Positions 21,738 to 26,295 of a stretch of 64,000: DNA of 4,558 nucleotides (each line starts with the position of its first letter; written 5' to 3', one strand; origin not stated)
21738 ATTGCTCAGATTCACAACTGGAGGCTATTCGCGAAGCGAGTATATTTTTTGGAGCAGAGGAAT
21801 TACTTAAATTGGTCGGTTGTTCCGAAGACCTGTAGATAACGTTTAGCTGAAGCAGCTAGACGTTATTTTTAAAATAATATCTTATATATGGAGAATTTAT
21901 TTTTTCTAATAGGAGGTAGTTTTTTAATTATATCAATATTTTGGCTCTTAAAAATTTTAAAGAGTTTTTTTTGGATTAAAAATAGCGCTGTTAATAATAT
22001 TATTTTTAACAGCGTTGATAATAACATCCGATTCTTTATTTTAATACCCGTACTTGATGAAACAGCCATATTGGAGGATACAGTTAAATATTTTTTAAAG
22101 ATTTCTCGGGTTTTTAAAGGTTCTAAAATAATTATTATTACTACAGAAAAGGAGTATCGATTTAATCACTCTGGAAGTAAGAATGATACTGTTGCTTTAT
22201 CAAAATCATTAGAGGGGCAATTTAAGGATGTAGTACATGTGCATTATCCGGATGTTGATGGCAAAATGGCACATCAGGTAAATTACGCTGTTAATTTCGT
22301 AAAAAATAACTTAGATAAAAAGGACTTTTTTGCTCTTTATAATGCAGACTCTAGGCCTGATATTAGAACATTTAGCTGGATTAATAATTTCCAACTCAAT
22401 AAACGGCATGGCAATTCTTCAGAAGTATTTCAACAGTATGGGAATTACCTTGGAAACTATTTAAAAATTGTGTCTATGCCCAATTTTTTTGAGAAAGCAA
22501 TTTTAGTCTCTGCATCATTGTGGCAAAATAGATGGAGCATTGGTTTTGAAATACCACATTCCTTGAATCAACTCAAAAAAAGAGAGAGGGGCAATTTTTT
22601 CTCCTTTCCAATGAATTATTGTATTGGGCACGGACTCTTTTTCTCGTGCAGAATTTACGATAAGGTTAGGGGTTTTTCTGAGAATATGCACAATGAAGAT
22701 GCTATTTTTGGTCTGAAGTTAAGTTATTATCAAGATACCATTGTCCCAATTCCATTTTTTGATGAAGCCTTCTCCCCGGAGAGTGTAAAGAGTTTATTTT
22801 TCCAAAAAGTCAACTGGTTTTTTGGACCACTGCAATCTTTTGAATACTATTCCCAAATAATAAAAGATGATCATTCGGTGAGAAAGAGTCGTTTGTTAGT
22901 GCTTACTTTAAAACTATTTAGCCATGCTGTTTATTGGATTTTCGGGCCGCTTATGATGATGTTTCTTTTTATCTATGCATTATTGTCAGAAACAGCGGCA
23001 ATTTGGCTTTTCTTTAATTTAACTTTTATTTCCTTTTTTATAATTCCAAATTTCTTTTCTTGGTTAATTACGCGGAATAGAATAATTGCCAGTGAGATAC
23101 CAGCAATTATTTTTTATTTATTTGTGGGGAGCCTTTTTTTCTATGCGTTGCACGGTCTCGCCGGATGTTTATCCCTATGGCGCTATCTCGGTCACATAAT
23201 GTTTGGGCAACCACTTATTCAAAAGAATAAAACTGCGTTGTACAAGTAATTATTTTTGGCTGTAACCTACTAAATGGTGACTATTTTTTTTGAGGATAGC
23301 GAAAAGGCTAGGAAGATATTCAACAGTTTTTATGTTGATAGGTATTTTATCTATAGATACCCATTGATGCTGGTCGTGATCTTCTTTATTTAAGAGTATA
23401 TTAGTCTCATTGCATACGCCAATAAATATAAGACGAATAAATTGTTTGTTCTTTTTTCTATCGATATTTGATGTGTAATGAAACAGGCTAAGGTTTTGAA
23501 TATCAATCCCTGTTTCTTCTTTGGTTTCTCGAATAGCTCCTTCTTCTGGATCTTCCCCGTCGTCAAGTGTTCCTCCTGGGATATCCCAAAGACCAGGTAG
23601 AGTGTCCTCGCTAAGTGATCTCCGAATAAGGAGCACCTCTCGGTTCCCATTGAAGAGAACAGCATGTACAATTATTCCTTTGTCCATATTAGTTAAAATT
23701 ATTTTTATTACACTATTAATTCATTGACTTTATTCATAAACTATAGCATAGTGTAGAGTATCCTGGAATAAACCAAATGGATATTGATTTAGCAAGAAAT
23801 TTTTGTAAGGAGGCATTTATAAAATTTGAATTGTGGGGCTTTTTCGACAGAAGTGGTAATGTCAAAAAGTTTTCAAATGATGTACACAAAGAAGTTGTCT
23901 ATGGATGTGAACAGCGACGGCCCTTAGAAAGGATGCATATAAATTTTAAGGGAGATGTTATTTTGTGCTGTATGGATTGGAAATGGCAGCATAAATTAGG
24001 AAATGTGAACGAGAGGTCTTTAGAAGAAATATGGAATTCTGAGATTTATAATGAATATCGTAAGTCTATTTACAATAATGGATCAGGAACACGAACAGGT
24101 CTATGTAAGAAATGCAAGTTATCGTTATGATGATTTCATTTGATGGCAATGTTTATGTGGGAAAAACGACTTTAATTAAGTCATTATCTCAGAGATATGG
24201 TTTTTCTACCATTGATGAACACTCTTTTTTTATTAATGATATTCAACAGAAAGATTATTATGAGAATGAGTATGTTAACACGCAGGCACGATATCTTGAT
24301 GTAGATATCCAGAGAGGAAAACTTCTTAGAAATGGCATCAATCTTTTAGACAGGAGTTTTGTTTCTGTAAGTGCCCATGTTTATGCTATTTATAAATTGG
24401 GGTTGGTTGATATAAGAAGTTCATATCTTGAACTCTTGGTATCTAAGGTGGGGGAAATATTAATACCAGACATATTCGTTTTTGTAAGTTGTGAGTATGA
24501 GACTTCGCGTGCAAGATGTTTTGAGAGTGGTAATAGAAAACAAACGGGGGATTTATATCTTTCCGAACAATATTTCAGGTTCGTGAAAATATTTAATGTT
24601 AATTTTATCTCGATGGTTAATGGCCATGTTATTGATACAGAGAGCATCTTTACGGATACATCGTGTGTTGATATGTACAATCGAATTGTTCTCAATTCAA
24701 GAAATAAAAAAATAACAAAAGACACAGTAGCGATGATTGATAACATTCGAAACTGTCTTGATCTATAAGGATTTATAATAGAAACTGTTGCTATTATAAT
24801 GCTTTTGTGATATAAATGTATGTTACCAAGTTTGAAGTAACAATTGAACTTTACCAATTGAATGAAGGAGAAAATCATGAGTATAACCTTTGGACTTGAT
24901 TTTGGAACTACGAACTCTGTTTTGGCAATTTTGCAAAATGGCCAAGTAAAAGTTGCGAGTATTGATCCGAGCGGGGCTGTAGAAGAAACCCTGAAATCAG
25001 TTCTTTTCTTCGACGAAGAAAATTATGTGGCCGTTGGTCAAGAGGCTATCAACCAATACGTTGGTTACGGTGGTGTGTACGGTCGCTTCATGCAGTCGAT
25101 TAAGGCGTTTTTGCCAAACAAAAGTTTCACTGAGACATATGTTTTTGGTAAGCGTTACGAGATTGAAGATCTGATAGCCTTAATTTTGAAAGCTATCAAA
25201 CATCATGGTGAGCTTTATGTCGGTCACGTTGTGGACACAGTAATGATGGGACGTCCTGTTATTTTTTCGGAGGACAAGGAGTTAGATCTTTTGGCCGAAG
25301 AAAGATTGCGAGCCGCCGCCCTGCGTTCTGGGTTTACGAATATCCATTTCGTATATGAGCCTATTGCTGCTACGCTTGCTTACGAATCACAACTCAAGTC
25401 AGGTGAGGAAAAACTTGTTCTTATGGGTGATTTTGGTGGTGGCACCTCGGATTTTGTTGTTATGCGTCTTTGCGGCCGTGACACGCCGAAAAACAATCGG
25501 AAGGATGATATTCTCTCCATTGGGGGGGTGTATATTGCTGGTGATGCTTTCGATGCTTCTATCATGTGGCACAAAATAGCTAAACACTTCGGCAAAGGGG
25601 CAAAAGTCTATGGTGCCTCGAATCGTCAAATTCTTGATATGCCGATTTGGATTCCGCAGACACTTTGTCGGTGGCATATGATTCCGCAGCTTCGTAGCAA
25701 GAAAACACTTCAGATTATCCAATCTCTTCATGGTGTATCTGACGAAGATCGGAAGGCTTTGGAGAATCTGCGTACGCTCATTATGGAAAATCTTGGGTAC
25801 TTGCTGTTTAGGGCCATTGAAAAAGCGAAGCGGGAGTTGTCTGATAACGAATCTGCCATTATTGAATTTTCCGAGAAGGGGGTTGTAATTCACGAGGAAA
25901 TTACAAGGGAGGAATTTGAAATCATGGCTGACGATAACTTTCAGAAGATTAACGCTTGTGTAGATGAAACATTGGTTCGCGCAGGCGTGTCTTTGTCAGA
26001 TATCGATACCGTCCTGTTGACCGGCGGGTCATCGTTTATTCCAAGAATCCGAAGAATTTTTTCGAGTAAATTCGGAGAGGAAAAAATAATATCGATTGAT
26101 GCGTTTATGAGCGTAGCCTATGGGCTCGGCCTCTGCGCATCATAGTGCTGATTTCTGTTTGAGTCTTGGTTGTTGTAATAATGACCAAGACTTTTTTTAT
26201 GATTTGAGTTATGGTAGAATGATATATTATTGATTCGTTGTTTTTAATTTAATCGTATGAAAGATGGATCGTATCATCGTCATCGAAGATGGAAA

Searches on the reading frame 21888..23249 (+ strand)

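Call 3: search_protein_families(library=pfam, proteins=[window:21888-23249:+], max_evalue=0.1)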
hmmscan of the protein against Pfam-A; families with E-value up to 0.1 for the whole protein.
window:21888-23249:+ (453 aa): 2 families
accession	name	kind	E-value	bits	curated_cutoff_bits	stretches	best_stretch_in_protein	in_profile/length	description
PF13632.12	Glyco_trans_2_3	-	6e-07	29.9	27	1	246-381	73-193/198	Glycosyl transferase family group 2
PF13641.12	Glyco_tranf_2_3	-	0.021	15.3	27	1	49-169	3-111/230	Glycosyltransferase like family 2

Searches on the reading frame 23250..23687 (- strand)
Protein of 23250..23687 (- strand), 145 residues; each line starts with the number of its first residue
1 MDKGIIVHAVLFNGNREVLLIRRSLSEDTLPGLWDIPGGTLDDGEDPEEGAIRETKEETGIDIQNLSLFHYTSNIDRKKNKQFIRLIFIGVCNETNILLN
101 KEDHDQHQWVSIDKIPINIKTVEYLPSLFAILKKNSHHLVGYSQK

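Call 58: search_protein_families(library=pfam, proteins=[window:23250-23687:-], max_evalue=0.001)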
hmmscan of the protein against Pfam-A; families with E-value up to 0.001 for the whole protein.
window:23250-23687:- (145 aa): 2 families
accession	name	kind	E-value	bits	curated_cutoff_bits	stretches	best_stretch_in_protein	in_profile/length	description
PF00293.34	NUDIX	-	1.8e-25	89.9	21.1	1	5-115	4-118/134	NUDIX domain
PF14815.12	NUDIX_4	-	1.7e-06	28.2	35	1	9-70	3-60/113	NUDIX domain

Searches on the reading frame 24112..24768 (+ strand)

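Call 58: search_protein_families(library=pfam, proteins=[window:24112-24768:+], max_evalue=0.001)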
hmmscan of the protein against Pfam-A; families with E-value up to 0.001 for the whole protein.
window:24112-24768:+ (218 aa): 4 families
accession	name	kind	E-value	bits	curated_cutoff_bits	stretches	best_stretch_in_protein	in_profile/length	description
PF01712.25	dNK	-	3e-06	27.6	27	1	8-137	1-141/203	Deoxynucleoside kinase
PF13207.12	AAA_17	-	0.00023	21.9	27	1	16-144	6-127/136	AAA domain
PF13521.12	AAA_28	-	0.00088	20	27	0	17-88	11-88/164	AAA domain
PF13238.12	AAA_18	-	0.00094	20.1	29.4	0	16-143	9-115/128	AAA domain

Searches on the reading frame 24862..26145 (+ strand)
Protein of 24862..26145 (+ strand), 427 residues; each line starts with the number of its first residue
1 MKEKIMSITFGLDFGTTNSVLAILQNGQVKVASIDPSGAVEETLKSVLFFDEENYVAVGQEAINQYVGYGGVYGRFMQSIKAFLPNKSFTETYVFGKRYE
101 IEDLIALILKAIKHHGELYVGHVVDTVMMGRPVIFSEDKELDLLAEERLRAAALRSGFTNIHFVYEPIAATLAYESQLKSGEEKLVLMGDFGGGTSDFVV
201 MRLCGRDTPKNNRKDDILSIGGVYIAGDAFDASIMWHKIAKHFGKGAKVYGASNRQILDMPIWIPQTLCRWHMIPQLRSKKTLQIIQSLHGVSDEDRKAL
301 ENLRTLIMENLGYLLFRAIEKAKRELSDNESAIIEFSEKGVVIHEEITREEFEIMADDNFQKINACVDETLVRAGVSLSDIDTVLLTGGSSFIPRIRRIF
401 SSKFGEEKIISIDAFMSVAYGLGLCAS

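Call 58: search_protein_families(library=pfam, proteins=[window:24862-26145:+], max_evalue=0.001)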
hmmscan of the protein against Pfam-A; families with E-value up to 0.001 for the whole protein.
window:24862-26145:+ (427 aa): 2 families
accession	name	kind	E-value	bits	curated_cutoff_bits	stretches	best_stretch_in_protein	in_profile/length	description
PF00012.26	HSP70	-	9.3e-34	117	20.6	3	315-424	256-370/599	Hsp70 protein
PF06723.19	MreB_Mbl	-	5.1e-10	39.1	27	0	339-425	229-318/327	MreB/Mbl protein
